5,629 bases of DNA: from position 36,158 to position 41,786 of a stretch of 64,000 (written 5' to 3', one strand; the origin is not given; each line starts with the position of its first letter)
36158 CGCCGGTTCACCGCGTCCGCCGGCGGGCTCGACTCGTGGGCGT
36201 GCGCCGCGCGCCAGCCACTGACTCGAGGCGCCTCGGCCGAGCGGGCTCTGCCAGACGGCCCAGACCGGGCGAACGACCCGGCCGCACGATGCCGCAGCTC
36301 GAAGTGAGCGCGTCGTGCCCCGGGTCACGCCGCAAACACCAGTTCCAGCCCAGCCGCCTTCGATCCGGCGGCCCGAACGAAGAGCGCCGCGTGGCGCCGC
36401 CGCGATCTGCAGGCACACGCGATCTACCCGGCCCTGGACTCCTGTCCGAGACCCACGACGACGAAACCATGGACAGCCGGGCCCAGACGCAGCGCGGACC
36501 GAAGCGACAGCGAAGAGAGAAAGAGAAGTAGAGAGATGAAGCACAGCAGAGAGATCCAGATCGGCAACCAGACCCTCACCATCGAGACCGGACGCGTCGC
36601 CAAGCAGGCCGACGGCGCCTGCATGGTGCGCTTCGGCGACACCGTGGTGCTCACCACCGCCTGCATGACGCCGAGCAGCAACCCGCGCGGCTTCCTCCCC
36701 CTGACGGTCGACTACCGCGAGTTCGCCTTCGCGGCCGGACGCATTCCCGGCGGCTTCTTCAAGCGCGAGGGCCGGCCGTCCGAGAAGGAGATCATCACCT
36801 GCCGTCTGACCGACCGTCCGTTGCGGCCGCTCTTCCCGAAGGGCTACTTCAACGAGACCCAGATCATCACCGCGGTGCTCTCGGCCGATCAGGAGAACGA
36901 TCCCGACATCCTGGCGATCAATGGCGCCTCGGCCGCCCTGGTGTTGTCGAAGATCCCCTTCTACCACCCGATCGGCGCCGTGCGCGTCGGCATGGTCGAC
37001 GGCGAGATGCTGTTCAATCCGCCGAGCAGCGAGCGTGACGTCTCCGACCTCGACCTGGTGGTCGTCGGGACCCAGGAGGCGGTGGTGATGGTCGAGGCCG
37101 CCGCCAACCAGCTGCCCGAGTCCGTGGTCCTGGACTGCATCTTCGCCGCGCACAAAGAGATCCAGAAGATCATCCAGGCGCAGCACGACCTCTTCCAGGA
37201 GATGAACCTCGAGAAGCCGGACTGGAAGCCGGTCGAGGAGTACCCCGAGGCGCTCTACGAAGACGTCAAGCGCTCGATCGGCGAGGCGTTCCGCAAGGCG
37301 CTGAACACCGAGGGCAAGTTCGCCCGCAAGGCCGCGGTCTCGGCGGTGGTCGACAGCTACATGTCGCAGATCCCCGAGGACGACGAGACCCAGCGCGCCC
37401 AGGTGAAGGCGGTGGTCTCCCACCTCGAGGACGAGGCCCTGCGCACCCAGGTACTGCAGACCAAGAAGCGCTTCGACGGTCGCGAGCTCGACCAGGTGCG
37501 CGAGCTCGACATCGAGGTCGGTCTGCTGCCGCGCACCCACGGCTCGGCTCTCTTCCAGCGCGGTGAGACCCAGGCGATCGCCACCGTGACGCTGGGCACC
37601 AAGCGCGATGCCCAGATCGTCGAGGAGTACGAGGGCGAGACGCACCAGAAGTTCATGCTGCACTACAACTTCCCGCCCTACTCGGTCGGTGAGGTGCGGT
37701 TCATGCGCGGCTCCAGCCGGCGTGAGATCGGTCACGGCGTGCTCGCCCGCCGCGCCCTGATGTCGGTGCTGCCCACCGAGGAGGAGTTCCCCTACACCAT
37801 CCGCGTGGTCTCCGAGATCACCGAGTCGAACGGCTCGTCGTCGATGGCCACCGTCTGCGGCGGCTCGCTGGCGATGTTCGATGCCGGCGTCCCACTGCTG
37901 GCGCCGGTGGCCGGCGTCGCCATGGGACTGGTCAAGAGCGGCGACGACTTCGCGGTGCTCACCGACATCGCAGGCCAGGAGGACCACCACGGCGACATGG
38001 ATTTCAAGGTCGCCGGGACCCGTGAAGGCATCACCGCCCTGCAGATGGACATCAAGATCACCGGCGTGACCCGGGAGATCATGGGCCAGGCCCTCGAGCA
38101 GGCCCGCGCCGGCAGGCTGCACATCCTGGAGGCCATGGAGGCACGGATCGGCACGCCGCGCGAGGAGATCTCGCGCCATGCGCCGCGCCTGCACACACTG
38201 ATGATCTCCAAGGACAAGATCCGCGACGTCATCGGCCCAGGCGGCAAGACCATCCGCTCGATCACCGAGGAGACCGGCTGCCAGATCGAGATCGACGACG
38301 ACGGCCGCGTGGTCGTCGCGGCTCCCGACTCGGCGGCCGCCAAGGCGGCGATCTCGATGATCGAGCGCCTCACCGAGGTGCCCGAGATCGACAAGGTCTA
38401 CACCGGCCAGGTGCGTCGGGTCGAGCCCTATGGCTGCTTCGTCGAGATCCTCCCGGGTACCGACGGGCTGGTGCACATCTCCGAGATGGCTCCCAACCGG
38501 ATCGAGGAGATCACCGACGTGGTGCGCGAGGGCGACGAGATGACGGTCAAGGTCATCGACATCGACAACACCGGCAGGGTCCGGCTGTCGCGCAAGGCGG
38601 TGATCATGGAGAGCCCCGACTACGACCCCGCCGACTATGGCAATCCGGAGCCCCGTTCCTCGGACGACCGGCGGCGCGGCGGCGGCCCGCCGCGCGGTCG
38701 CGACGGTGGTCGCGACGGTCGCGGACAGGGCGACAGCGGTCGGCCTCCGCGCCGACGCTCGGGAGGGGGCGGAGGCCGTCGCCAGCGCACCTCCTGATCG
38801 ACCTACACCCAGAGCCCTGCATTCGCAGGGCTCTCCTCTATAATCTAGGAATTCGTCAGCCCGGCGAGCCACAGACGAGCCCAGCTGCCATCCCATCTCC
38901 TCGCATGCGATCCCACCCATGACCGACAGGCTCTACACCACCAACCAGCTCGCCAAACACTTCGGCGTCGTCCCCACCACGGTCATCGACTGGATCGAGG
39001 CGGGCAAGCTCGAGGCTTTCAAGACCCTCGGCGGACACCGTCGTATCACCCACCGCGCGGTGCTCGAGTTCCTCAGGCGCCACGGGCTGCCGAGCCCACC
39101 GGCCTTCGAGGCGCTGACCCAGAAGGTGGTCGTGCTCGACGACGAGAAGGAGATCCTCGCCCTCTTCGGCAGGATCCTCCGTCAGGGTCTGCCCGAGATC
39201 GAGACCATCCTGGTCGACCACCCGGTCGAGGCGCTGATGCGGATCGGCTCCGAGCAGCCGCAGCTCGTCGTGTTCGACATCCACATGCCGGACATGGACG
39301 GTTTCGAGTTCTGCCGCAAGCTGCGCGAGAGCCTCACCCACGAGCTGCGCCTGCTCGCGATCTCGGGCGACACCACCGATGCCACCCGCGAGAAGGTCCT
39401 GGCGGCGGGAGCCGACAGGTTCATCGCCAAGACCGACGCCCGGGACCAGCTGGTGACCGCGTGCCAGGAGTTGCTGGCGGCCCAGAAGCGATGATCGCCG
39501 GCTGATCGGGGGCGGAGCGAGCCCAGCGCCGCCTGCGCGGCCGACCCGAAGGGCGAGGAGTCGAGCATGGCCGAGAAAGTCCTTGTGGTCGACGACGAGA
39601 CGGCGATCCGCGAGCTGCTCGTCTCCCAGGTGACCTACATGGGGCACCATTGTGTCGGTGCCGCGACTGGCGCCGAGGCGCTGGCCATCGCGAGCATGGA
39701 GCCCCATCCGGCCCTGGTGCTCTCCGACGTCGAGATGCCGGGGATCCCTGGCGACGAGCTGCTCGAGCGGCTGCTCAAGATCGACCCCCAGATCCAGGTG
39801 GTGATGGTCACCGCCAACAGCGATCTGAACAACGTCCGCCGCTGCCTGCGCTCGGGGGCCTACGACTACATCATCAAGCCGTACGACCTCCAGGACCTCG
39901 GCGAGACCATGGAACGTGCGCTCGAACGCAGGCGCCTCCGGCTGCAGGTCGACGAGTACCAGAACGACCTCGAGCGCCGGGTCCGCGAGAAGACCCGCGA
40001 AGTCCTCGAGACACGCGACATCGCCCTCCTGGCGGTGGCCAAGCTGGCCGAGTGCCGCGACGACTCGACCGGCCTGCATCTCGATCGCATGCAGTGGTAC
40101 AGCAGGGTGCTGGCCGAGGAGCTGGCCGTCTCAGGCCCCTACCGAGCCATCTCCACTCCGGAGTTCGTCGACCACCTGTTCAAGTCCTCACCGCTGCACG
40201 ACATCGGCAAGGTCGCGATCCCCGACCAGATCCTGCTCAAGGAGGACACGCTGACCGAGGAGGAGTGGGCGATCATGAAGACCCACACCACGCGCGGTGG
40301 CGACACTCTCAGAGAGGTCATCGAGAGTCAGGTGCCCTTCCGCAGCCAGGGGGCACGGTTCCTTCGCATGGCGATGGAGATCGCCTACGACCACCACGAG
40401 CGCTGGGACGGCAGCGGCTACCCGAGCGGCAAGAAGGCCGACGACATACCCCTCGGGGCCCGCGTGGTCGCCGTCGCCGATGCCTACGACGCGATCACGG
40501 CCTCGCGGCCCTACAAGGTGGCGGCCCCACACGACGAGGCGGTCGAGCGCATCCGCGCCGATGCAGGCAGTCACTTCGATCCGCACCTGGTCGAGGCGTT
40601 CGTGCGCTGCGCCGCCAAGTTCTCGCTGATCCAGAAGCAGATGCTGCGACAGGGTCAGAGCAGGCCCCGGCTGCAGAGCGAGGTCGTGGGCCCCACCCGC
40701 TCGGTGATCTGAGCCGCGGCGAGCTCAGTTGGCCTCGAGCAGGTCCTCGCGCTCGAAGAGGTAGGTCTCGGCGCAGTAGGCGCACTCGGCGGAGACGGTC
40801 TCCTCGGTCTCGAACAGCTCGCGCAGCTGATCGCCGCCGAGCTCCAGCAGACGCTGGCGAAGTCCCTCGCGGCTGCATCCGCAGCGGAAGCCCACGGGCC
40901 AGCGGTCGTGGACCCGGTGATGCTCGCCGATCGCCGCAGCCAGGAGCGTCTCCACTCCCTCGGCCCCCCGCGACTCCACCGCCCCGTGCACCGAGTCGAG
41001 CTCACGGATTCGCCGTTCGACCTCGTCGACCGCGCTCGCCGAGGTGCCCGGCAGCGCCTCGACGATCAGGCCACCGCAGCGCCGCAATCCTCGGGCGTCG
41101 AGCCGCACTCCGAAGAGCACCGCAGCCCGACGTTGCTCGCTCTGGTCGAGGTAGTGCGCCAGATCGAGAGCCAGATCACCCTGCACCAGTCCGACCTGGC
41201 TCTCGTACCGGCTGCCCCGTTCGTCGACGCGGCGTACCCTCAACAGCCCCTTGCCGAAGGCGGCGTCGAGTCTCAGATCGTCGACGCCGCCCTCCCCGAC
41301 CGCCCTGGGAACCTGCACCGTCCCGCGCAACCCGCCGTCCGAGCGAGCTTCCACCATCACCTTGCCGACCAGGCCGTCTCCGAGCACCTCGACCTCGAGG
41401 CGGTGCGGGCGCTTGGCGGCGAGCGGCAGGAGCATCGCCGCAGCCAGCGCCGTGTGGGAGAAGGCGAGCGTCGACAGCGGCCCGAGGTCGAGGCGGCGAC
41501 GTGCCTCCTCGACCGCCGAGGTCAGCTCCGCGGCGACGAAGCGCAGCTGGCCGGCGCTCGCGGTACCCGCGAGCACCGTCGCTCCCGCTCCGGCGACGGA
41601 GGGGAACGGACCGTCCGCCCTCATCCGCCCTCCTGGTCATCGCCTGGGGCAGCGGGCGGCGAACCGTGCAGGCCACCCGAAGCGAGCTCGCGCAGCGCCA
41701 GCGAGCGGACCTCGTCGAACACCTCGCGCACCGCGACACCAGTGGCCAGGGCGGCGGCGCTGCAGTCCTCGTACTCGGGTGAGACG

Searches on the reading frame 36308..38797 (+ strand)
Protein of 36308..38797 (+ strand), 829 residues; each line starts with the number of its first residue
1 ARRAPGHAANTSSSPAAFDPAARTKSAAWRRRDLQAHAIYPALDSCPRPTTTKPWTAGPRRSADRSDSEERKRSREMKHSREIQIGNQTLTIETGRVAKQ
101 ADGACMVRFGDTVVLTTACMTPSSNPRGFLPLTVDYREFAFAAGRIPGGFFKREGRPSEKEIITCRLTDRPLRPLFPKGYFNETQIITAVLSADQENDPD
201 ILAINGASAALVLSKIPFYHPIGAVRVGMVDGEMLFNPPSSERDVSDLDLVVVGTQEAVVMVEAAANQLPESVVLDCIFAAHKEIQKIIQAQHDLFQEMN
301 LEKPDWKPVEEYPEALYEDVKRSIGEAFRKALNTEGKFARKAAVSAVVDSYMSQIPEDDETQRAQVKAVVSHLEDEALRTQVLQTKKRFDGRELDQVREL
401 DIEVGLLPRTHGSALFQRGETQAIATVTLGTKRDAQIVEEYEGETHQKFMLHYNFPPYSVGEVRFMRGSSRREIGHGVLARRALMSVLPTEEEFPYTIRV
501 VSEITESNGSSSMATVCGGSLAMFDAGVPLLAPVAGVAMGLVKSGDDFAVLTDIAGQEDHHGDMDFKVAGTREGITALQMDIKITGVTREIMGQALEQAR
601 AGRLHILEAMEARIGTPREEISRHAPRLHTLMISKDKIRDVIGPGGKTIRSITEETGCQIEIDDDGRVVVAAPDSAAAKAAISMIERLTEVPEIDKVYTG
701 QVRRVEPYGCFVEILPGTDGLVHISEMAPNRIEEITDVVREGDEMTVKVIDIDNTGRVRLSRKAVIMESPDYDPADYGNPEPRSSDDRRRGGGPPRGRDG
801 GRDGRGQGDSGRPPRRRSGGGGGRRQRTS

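Call 66: search_protein_families(library=pfam, proteins=[window:36308-38797:+], max_evalue=0.001)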
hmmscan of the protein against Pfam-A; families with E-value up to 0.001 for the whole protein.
window:36308-38797:+ (829 aa): 6 families
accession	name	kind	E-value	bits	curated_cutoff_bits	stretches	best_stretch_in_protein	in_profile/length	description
PF01138.27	RNase_PH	-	9.3e-59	197.9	25.5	2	89-217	4-130/130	3' exoribonuclease family, domain 1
PF03725.20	RNase_PH_C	-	3.5e-21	75.4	20.8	2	220-283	1-66/67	3' exoribonuclease family, domain 2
PF00575.29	S1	-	2.3e-17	63.5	22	1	692-763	2-74/74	S1 RNA binding domain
PF00013.35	KH_1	-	1.4e-12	47.7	21.5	1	630-686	3-65/66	KH domain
PF03726.19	PNPase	-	8.8e-12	45.8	24.6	1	316-393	2-81/81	Polyribonucleotide nucleotidyltransferase, RNA binding domain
PF22675.2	KH-I_KHDC4-BBP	-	0.00046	20.4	30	0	639-667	9-37/76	KHDC4/BBP-like, KH-domain type I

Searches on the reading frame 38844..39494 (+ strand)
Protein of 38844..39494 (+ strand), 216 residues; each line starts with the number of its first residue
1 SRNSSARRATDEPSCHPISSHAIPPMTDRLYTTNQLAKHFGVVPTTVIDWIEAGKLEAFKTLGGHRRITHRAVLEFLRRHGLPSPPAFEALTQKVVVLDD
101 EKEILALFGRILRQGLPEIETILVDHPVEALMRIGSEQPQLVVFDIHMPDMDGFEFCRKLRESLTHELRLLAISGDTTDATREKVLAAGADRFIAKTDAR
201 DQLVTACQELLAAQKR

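Call 35: search_protein_families(library=pfam, proteins=[window:38844-39494:+], max_evalue=0.0001)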
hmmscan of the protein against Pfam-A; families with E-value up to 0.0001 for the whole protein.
window:38844-39494:+ (216 aa): 2 families
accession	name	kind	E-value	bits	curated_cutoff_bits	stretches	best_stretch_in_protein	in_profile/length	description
PF00072.30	Response_reg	-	8.3e-20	71.5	30.2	1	95-206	1-109/111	Response regulator receiver domain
PF12728.13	HTH_17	-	2e-12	47.6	27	1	30-80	1-50/51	Helix-turn-helix domain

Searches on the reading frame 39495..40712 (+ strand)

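Call 35: search_protein_families(library=pfam, proteins=[window:39495-40712:+], max_evalue=0.0001)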
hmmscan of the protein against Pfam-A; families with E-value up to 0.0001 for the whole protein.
window:39495-40712:+ (405 aa): 3 families
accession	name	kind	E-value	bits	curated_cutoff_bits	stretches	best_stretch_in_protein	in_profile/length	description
PF13487.12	HD_5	-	8.4e-32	110.7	27.2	1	227-365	41-170/170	HD domain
PF00072.30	Response_reg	-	8.7e-24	84.3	30.2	1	29-138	1-109/111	Response regulator receiver domain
PF01966.28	HD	-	6.9e-15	55.8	22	1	195-333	4-115/116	HD domain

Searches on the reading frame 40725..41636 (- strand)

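Call 35: search_protein_families(library=pfam, proteins=[window:40725-41636:-], max_evalue=0.0001)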
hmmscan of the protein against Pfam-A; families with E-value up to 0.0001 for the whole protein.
window:40725-41636:- (303 aa): 1 family
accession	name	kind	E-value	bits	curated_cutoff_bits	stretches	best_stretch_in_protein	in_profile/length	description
PF01430.24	HSP33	-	1.1e-56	192.7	21.4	1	21-295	3-273/273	Hsp33 protein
